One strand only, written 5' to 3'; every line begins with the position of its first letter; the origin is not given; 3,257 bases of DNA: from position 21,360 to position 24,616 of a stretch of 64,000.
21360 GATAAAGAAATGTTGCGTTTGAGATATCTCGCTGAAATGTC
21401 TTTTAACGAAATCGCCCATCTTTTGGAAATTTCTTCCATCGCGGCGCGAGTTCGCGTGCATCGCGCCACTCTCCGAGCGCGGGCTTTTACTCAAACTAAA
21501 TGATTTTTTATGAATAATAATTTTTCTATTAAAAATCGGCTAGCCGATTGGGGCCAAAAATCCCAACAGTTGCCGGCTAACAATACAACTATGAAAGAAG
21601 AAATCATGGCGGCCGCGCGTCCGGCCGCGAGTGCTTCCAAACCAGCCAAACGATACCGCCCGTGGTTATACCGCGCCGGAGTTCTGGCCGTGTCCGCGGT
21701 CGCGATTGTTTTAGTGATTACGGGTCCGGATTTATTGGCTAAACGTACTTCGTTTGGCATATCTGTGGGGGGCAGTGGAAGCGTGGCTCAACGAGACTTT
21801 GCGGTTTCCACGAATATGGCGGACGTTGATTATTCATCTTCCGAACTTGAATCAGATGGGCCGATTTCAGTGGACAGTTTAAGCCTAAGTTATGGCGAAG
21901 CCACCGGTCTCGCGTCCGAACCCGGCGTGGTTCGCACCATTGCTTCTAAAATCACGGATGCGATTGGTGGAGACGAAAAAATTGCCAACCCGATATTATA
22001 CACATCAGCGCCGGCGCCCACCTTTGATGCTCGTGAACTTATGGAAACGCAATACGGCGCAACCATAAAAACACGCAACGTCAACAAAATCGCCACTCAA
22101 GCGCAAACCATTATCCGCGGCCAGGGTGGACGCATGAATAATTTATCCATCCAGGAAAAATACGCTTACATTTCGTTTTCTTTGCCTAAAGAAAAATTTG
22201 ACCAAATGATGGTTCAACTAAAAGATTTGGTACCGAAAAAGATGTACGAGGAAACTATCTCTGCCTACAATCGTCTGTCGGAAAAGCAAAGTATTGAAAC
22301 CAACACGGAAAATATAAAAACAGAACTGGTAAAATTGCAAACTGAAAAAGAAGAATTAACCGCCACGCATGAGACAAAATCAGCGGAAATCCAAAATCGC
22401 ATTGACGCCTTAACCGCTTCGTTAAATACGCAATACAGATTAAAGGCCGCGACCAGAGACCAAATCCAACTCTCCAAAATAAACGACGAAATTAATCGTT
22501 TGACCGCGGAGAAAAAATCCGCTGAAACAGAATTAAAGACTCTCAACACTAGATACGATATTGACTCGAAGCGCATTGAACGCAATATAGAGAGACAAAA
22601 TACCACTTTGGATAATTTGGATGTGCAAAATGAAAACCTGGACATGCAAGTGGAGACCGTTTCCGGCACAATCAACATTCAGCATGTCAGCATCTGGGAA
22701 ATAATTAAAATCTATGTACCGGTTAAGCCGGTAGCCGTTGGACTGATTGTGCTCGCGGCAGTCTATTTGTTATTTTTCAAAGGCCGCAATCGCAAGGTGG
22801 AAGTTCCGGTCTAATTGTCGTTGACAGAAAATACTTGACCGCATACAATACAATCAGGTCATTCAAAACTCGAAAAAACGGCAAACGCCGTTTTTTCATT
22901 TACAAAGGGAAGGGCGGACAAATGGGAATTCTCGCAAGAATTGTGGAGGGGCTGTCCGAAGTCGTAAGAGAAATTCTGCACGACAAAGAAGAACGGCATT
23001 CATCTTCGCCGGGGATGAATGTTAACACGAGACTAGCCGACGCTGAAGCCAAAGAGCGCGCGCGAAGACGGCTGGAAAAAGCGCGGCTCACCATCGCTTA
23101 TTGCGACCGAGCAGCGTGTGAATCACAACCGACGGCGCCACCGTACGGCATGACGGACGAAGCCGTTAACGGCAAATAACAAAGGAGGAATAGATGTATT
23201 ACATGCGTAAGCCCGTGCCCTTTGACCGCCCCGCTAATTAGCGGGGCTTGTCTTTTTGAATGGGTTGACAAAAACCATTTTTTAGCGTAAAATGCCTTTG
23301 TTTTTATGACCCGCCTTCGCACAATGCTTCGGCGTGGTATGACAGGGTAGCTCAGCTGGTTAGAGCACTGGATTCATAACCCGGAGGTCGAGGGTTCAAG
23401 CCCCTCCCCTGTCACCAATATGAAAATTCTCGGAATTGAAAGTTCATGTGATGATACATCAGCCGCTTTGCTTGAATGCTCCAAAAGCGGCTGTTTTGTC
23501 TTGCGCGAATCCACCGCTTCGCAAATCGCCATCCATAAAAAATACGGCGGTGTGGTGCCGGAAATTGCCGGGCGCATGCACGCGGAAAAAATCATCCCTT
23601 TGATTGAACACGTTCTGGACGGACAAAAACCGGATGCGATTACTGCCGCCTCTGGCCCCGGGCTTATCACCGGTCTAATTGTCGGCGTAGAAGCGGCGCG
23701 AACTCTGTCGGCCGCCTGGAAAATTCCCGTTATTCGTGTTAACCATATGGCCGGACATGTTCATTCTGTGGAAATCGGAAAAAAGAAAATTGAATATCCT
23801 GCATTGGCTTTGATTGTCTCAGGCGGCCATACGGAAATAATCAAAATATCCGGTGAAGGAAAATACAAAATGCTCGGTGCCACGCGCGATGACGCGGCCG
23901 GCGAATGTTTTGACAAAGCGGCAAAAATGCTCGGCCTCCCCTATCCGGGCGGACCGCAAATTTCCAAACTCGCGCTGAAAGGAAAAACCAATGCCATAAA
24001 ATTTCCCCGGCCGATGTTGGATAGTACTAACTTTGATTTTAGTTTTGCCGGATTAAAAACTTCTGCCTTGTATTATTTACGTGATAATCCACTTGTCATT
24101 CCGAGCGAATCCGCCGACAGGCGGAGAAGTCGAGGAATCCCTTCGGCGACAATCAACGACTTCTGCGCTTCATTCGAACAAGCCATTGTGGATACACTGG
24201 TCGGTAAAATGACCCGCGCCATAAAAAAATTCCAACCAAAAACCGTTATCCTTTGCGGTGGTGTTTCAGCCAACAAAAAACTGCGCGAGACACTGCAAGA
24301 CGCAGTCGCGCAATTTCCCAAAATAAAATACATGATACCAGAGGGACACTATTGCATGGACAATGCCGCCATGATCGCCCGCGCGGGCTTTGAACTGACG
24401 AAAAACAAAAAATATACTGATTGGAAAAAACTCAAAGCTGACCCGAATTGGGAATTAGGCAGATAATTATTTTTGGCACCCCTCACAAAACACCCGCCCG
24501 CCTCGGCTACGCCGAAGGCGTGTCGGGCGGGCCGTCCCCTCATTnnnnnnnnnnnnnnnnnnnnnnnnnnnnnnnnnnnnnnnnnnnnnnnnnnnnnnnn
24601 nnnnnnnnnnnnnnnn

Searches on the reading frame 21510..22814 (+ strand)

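Call 10: search_protein_families(library=pfam, proteins=[window:21510-22814:+], max_evalue=0.001)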
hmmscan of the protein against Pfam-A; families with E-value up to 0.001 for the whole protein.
window:21510-22814:+ (434 aa): 1 family
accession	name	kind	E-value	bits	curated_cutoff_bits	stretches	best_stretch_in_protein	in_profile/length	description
PF14257.11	DUF4349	-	1.7e-05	24.8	27.7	0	184-340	9-166/213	Domain of unknown function (DUF4349)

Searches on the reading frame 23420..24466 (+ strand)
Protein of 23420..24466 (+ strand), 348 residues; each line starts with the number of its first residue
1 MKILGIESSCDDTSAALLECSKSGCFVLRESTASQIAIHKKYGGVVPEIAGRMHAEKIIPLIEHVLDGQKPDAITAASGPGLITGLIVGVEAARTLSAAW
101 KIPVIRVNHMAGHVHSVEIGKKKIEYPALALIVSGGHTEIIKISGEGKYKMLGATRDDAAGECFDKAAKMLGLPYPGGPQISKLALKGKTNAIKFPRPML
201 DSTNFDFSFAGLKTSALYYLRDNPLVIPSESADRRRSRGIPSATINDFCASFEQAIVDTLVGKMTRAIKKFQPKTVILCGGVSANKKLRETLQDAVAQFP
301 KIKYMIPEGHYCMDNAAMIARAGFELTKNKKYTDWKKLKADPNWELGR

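Call 10: search_protein_families(library=pfam, proteins=[window:23420-24466:+], max_evalue=0.001)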
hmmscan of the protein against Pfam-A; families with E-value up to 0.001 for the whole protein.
window:23420-24466:+ (348 aa): 2 families
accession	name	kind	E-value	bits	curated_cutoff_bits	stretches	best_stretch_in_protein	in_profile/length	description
PF00814.31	TsaD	-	2.1e-86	290.3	24.8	1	27-320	2-263/264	tRNA N6-adenosine threonylcarbamoyltransferase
PF22521.2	HypF_C_2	-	9.6e-05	22.7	27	1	245-298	166-219/241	Carbamoyltransferase, Kae1-like Domain, second subdomain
